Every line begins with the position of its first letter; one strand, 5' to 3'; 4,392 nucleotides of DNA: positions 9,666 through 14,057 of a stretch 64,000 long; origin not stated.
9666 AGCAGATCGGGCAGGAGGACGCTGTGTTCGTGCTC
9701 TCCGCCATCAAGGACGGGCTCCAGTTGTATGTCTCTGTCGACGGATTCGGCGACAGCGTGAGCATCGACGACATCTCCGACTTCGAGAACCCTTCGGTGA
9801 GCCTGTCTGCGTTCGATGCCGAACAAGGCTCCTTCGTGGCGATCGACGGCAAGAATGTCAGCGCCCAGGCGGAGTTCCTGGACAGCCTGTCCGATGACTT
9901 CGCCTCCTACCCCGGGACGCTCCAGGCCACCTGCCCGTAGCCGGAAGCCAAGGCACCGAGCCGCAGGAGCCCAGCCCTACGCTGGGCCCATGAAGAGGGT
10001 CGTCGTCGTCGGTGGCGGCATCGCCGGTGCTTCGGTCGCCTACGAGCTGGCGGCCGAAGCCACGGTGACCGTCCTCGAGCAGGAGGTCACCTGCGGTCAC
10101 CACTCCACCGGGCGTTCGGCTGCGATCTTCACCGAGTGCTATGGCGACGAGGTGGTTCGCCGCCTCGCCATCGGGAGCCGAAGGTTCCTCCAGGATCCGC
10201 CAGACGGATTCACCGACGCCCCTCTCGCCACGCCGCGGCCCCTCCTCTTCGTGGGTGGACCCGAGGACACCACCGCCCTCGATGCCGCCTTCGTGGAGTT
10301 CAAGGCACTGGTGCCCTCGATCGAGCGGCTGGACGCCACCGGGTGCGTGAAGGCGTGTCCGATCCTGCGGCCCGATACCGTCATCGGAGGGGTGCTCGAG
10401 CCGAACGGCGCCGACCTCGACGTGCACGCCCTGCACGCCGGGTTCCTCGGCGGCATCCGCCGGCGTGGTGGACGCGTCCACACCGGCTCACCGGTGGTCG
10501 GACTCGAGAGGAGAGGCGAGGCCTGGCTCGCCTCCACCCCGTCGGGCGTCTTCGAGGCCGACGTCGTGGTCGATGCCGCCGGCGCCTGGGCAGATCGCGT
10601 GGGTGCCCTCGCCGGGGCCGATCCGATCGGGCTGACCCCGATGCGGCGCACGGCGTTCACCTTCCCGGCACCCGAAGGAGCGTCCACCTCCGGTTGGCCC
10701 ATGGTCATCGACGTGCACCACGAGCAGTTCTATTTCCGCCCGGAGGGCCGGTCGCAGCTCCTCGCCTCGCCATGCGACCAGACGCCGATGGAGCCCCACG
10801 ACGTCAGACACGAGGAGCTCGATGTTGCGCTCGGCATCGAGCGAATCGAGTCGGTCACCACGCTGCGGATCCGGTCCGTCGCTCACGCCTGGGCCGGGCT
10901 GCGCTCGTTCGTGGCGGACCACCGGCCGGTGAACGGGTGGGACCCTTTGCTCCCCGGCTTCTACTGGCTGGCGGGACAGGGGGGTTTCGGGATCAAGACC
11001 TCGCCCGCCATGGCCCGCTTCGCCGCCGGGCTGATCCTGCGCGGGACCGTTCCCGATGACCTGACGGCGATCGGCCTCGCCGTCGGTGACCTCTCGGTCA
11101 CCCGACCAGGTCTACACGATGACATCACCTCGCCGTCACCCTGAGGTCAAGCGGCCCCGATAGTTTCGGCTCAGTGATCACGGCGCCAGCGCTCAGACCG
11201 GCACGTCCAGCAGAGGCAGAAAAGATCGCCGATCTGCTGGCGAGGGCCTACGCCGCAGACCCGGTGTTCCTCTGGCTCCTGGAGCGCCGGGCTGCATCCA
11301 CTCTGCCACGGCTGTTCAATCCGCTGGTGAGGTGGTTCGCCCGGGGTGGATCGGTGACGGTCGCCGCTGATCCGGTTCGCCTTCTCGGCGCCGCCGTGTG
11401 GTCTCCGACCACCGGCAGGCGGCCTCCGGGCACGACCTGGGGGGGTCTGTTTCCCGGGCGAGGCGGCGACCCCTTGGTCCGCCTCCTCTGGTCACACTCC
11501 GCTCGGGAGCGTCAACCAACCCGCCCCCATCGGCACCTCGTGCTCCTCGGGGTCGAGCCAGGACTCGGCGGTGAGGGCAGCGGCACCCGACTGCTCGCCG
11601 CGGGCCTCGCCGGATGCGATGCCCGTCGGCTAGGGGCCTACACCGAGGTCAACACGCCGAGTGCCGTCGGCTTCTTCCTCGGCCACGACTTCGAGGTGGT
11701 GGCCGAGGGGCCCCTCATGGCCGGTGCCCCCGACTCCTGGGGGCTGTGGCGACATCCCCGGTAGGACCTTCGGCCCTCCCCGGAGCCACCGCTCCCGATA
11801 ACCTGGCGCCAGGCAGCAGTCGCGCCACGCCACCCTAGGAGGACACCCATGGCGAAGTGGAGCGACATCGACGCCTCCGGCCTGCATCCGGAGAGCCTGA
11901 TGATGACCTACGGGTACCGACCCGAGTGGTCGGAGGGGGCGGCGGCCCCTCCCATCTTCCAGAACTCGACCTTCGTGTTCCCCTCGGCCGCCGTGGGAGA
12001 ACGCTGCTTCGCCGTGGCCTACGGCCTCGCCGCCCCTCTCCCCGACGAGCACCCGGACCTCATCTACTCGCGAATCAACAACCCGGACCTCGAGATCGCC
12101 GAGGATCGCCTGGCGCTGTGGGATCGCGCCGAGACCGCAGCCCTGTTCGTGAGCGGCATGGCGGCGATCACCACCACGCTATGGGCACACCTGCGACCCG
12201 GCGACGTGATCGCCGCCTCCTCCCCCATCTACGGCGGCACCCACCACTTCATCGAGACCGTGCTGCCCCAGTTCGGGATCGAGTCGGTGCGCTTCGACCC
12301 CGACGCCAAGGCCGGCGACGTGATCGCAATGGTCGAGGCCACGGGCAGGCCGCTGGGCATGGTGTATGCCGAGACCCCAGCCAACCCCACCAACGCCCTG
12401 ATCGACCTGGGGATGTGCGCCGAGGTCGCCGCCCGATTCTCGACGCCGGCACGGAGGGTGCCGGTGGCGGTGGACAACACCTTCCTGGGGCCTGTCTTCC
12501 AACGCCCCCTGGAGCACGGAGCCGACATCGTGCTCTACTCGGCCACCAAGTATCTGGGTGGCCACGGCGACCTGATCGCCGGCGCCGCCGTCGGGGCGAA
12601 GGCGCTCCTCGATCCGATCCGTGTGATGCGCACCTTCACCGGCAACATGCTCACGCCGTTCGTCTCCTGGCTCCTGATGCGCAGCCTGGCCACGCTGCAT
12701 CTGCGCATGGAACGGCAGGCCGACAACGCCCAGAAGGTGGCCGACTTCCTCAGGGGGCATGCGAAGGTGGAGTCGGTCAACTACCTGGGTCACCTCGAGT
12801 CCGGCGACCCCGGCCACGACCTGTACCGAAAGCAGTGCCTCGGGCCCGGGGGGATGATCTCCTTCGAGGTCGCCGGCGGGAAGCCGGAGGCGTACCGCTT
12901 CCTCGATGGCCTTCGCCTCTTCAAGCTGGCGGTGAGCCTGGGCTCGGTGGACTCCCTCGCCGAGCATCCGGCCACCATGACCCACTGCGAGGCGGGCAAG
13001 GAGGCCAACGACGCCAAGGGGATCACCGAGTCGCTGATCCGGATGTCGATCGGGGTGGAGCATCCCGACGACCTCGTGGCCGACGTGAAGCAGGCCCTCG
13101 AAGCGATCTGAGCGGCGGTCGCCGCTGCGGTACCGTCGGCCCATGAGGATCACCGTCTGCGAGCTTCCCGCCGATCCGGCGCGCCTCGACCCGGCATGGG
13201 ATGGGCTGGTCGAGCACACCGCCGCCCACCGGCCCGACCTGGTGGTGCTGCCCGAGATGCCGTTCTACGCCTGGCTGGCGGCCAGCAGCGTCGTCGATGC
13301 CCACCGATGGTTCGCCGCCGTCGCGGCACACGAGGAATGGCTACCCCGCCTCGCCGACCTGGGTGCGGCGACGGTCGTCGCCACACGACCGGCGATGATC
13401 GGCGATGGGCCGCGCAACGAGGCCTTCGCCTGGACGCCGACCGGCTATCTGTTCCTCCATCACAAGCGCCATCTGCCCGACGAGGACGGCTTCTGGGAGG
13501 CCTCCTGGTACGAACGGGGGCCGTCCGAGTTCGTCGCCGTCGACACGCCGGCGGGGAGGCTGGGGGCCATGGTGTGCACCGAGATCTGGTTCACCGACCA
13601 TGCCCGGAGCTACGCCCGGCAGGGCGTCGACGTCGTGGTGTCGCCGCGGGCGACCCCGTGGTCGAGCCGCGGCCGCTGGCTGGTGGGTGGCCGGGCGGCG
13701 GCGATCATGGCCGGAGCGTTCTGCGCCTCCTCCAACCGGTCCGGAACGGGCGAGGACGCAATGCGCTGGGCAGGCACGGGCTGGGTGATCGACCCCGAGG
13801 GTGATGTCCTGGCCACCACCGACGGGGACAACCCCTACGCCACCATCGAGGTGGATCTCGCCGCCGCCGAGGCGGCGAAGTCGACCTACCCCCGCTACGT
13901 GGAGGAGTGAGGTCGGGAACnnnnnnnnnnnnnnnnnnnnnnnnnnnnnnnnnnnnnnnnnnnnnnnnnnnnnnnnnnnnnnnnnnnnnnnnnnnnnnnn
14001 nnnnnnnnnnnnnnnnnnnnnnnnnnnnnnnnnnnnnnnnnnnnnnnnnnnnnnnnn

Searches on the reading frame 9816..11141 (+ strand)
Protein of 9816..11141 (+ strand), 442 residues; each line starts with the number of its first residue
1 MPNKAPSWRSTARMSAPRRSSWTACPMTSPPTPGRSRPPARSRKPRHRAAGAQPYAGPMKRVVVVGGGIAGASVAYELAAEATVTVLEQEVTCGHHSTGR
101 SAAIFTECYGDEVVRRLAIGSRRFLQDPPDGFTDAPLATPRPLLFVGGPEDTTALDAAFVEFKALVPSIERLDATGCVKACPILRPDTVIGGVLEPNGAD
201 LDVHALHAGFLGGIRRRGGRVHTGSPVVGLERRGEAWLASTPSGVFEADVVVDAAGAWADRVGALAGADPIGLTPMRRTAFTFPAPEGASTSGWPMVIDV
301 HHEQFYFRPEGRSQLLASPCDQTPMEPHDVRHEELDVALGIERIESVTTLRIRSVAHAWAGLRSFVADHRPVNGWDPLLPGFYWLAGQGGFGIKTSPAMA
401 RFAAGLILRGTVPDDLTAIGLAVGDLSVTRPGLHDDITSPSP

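Call 55: search_protein_families(library=pfam, proteins=[window:9816-11141:+], max_evalue=0.001)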
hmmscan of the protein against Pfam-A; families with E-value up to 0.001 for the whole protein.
window:9816-11141:+ (442 aa): 3 families
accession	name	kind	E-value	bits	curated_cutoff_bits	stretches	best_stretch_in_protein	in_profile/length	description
PF01266.30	DAO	-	9.5e-52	177.1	27.9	1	61-404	1-351/353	FAD dependent oxidoreductase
PF13450.12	NAD_binding_8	-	1.6e-05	25.5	21.9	1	64-99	1-37/68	NAD(P)-binding Rossmann-like domain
PF07992.20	Pyr_redox_2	-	6.5e-05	22.9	26.1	1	61-97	2-39/291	Pyridine nucleotide-disulphide oxidoreductase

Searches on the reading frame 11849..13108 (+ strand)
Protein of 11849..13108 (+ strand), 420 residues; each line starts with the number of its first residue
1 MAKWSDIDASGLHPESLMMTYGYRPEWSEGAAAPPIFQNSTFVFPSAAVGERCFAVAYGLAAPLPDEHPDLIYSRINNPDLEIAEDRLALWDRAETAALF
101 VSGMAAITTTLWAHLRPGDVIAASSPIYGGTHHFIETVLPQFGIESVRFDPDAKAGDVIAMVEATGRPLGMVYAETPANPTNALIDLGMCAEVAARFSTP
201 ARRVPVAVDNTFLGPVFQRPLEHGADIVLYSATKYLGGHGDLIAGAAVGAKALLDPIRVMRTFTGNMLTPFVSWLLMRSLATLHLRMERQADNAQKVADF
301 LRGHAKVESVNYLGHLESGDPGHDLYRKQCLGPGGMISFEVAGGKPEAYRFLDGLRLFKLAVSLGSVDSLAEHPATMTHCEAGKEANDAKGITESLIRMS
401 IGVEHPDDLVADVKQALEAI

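Call 55: search_protein_families(library=pfam, proteins=[window:11849-13108:+], max_evalue=0.001)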
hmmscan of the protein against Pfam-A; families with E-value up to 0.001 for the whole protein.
window:11849-13108:+ (420 aa): 1 family
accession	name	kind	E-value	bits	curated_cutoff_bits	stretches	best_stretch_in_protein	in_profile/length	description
PF01053.26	Cys_Met_Meta_PP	-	6.3e-109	364.5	27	1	18-418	4-381/381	Cys/Met metabolism PLP-dependent enzyme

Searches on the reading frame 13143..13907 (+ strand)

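Call 55: search_protein_families(library=pfam, proteins=[window:13143-13907:+], max_evalue=0.001)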
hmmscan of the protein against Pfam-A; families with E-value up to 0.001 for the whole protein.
window:13143-13907:+ (255 aa): 1 family
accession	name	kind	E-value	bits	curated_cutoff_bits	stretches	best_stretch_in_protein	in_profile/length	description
PF00795.27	CN_hydrolase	-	1e-23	84.4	23.2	1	19-246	21-255/256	Carbon-nitrogen hydrolase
